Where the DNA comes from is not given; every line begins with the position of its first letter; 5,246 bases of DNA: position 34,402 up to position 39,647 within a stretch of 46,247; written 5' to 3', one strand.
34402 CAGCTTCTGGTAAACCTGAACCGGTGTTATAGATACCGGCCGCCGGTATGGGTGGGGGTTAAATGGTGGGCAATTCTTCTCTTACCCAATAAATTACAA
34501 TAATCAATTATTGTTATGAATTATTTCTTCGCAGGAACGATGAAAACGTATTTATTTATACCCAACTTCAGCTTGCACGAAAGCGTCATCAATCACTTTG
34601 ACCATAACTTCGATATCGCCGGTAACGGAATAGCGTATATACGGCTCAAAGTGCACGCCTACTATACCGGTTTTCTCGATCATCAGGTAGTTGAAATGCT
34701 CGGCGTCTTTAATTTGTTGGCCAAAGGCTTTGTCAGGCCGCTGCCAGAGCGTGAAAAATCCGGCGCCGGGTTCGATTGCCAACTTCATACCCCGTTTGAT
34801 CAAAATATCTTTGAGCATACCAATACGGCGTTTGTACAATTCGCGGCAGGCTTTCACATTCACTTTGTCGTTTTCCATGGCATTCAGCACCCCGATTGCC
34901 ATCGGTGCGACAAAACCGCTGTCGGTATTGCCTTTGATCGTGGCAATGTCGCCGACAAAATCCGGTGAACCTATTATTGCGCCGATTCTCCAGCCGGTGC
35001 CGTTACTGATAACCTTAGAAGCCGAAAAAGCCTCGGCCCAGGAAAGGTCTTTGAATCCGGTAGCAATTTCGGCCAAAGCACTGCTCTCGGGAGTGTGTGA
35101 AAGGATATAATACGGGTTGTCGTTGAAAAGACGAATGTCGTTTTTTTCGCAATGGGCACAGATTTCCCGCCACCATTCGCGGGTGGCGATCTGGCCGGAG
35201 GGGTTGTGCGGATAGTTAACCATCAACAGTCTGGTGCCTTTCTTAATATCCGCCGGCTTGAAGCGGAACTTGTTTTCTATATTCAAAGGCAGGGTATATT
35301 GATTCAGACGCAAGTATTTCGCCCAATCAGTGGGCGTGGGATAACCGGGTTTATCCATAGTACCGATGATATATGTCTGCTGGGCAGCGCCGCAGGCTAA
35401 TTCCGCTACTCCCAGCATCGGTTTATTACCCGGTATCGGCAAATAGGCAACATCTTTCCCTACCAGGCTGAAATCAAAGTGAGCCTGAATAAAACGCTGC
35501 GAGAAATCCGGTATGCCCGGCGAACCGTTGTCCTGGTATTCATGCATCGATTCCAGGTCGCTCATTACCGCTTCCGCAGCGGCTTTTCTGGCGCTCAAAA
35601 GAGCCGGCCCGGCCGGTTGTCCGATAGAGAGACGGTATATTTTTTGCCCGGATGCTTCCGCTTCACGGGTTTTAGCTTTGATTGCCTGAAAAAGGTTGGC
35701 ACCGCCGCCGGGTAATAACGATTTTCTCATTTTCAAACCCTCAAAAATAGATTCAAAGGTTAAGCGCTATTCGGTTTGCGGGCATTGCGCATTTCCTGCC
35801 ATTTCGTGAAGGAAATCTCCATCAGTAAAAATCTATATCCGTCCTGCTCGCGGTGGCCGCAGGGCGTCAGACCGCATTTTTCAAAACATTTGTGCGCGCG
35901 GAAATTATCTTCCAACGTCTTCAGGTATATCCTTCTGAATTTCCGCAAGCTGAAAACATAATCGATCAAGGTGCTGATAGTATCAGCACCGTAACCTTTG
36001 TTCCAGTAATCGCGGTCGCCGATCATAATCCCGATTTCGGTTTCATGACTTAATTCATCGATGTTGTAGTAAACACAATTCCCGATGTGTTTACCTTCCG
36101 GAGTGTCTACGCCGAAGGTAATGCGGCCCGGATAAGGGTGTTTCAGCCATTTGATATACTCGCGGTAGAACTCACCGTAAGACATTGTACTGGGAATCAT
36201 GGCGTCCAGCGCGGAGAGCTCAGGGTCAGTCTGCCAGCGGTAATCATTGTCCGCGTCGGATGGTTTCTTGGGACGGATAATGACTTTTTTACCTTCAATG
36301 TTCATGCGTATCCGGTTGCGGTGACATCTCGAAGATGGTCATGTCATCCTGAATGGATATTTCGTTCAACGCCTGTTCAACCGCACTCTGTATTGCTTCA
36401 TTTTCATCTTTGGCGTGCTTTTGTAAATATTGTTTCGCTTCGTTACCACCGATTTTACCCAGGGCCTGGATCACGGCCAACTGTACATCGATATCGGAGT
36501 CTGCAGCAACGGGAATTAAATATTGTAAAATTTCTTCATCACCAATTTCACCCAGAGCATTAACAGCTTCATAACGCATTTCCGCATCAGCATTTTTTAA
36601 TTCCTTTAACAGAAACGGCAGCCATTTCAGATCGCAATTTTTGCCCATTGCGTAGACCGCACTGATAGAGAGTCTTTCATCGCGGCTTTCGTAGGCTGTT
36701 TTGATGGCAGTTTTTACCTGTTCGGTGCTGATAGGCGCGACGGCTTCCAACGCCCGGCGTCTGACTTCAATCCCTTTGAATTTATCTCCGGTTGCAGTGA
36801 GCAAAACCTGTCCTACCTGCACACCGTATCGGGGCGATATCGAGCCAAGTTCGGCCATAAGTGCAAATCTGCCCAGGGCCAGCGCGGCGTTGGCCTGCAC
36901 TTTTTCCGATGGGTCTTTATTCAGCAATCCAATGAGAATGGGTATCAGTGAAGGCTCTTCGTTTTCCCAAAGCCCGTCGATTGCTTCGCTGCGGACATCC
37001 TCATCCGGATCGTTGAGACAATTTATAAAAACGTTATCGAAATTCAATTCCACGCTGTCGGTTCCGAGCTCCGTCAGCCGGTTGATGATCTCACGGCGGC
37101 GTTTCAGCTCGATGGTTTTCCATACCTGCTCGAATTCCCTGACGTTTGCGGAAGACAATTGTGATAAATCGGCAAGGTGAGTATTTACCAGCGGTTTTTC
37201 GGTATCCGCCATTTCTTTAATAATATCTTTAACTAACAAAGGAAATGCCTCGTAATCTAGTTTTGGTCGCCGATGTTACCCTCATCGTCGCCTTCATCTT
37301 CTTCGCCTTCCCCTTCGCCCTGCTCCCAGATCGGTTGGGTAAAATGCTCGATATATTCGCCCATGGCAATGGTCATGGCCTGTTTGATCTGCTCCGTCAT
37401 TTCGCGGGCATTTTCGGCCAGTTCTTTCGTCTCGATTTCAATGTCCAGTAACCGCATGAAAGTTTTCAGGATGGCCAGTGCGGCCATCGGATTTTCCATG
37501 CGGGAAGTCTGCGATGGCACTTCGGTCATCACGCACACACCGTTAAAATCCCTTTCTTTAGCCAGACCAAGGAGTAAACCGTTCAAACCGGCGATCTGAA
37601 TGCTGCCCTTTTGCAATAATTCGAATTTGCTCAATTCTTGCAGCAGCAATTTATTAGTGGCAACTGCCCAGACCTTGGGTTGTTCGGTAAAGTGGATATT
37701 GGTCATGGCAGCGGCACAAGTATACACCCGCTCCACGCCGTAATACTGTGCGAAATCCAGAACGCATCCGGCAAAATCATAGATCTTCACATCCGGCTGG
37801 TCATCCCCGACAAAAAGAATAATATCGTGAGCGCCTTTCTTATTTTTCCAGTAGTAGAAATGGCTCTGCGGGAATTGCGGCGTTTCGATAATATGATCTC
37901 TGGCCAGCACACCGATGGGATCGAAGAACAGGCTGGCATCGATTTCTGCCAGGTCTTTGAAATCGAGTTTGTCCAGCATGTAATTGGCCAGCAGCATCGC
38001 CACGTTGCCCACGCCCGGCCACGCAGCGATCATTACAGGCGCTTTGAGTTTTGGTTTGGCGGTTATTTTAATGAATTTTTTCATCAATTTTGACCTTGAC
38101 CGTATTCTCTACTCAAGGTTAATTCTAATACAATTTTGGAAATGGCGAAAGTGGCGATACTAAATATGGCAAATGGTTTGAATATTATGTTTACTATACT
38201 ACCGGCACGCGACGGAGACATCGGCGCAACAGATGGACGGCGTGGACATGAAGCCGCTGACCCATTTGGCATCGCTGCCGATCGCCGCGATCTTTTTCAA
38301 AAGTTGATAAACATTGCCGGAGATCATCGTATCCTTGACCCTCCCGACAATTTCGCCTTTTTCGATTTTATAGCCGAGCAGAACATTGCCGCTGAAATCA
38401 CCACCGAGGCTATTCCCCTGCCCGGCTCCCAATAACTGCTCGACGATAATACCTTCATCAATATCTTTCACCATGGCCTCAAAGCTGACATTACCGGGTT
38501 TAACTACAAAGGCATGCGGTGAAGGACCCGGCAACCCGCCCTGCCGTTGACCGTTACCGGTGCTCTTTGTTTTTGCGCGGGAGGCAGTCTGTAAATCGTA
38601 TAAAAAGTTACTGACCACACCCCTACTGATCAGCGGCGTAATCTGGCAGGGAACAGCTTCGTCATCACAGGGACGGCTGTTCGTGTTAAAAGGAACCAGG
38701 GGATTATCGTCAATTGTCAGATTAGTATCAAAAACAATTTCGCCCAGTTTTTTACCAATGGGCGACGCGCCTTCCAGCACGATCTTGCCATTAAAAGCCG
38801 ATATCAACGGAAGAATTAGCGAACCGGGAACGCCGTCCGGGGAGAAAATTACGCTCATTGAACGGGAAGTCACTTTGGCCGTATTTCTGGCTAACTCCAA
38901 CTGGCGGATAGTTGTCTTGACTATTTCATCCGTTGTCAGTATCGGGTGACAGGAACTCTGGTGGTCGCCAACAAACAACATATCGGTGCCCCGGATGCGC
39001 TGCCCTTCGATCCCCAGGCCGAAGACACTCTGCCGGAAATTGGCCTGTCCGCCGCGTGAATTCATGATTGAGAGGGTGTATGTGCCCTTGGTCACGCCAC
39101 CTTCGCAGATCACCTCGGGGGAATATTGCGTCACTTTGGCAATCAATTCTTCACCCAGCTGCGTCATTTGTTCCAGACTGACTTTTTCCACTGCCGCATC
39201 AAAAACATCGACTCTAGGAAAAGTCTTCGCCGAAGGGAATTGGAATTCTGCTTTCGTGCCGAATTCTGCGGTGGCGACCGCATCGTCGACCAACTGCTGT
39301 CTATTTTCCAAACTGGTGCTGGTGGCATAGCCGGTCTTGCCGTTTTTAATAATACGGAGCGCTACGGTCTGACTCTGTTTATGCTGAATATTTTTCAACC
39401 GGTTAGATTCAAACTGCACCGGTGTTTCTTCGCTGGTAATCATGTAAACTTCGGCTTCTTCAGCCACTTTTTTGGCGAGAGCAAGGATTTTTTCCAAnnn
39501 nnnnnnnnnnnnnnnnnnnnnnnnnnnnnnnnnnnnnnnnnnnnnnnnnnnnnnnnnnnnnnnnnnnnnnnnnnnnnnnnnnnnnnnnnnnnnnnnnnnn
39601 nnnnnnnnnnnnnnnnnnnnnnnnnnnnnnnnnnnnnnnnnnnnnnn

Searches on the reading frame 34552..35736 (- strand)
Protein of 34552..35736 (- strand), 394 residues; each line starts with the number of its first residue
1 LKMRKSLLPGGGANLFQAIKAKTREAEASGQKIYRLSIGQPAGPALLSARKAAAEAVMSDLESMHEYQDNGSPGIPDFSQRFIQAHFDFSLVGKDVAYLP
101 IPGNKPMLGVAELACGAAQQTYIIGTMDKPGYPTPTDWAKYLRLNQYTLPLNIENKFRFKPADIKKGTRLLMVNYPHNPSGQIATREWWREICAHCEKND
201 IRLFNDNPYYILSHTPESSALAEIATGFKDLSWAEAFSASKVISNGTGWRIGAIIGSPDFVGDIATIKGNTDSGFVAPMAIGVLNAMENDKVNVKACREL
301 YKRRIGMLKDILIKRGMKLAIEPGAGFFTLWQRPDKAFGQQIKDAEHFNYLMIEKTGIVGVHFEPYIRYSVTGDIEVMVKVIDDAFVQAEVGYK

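Call 26: search_protein_families(library=pfam, proteins=[window:34552-35736:-], max_evalue=0.00001)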
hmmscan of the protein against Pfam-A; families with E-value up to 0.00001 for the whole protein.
window:34552-35736:- (394 aa): 1 family
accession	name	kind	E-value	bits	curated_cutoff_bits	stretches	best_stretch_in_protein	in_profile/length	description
PF00155.27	Aminotran_1_2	-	6.4e-25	88.5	19.7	1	33-376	3-352/361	Aminotransferase class I and II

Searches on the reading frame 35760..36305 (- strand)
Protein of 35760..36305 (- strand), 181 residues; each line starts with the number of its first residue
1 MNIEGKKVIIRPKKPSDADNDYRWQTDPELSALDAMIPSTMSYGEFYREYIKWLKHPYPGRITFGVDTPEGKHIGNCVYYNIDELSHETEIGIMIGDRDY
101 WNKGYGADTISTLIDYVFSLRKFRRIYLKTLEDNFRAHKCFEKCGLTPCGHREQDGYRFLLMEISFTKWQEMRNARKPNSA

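Call 26: search_protein_families(library=pfam, proteins=[window:35760-36305:-], max_evalue=0.00001)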
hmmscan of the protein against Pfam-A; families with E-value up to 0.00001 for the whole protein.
window:35760-36305:- (181 aa): 4 families
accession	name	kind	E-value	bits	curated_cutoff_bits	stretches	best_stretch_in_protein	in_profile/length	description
PF13302.13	Acetyltransf_3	-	1.2e-19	71.8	25.4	1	8-147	2-138/138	Acetyltransferase (GNAT) domain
PF00583.31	Acetyltransf_1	-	1.6e-12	48.2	20.7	1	46-145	20-115/116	Acetyltransferase (GNAT) family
PF13523.12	Acetyltransf_8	-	4.9e-08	33.2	27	1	80-150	73-141/145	Acetyltransferase (GNAT) domain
PF13420.13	Acetyltransf_4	-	1.8e-06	28.5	24.3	1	48-148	35-136/155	Acetyltransferase (GNAT) domain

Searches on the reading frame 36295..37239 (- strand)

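Call 26: search_protein_families(library=pfam, proteins=[window:36295-37239:-], max_evalue=0.00001)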
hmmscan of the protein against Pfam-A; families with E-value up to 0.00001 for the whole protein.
window:36295-37239:- (314 aa): 5 families
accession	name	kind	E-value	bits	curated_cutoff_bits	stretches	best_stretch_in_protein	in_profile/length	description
PF13646.12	HEAT_2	-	6.4e-37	126.2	27.7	2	207-292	1-88/88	HEAT repeats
PF02985.28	HEAT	-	3.5e-20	70.6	23.5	0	98-126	1-28/31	HEAT repeat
PF13513.12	HEAT_EZ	-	4.5e-14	53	27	0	95-125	26-55/55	HEAT-like repeat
PF03130.22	HEAT_PBS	-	7.5e-14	51.1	20.9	0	222-246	2-26/27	PBS lyase HEAT-like repeat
PF00514.29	Arm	-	1.6e-10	41.1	20.6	0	98-123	13-37/41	Armadillo/beta-catenin-like repeat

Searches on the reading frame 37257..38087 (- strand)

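Call 26: search_protein_families(library=pfam, proteins=[window:37257-38087:-], max_evalue=0.00001)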
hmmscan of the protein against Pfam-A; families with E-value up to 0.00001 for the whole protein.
window:37257-38087:- (276 aa): 1 family
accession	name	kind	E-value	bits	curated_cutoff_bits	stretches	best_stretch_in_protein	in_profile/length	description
PF09754.15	PAC2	-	3.5e-41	141.8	25.8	1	19-237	1-214/215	PAC2 family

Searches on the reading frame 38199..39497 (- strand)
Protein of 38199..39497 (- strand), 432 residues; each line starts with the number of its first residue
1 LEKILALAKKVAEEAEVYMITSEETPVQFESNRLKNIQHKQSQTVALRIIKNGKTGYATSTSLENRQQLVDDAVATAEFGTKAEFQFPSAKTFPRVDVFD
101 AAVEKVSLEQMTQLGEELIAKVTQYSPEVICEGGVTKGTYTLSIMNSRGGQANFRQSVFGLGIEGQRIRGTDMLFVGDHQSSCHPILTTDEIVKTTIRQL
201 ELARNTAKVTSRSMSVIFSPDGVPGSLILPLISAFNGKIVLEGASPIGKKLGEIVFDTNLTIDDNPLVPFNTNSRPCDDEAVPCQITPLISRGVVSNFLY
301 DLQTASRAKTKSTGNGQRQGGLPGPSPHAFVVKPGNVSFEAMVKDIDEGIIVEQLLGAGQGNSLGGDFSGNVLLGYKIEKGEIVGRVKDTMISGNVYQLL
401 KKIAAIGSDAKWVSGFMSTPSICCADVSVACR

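Call 26: search_protein_families(library=pfam, proteins=[window:38199-39497:-], max_evalue=0.00001)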
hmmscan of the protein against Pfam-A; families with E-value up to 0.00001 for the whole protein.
window:38199-39497:- (432 aa): 2 families
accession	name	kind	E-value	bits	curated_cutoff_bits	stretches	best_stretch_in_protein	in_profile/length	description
PF19289.4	PmbA_TldD_3rd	-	2.2e-61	207.3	22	1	212-430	2-219/220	PmbA/TldA metallopeptidase C-terminal domain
PF01523.21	PmbA_TldD_1st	-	3.6e-12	46.7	20.9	1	15-77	1-65/65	PmbA/TldA metallopeptidase domain 1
